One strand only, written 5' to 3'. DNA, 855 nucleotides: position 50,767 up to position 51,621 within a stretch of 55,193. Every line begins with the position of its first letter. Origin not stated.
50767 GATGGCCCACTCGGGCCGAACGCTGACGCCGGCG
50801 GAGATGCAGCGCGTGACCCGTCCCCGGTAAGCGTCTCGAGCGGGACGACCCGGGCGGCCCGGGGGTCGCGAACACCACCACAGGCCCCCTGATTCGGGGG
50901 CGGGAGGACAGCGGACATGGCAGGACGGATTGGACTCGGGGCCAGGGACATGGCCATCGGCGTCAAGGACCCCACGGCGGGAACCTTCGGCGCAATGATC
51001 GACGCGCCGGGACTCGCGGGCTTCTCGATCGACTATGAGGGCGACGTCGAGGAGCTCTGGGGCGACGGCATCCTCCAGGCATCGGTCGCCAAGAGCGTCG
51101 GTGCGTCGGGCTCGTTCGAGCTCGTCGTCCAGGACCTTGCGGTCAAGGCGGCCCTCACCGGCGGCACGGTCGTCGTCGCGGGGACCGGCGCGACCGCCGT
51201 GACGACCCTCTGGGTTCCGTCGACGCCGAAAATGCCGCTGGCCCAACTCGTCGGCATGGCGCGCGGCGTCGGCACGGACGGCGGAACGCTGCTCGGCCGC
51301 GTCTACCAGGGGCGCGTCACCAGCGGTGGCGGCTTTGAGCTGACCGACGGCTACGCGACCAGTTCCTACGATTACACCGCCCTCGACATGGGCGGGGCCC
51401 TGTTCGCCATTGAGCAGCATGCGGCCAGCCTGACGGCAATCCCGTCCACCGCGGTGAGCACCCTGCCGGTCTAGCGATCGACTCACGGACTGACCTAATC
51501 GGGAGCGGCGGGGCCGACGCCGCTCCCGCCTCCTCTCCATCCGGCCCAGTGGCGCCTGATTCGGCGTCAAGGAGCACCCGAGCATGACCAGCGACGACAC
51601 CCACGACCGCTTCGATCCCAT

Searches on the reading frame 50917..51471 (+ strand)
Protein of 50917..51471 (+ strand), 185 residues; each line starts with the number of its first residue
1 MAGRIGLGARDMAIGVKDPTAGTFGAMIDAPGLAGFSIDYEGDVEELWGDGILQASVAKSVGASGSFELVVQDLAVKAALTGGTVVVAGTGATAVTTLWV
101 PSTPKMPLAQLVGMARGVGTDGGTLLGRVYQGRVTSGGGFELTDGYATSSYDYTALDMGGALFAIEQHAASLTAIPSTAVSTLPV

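Call 80: search_protein_families(library=phrogs, proteins=[window:50917-51471:+], max_evalue=0.001)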
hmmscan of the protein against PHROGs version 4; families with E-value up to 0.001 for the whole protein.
window:50917-51471:+ (185 aa): 2 families
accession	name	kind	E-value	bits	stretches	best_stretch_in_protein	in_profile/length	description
phrog_4971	-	tail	3.5e-08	34.1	1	28-179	34-187/283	major tail protein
phrog_88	-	tail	0.00047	20.6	1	7-90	25-110/291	major tail protein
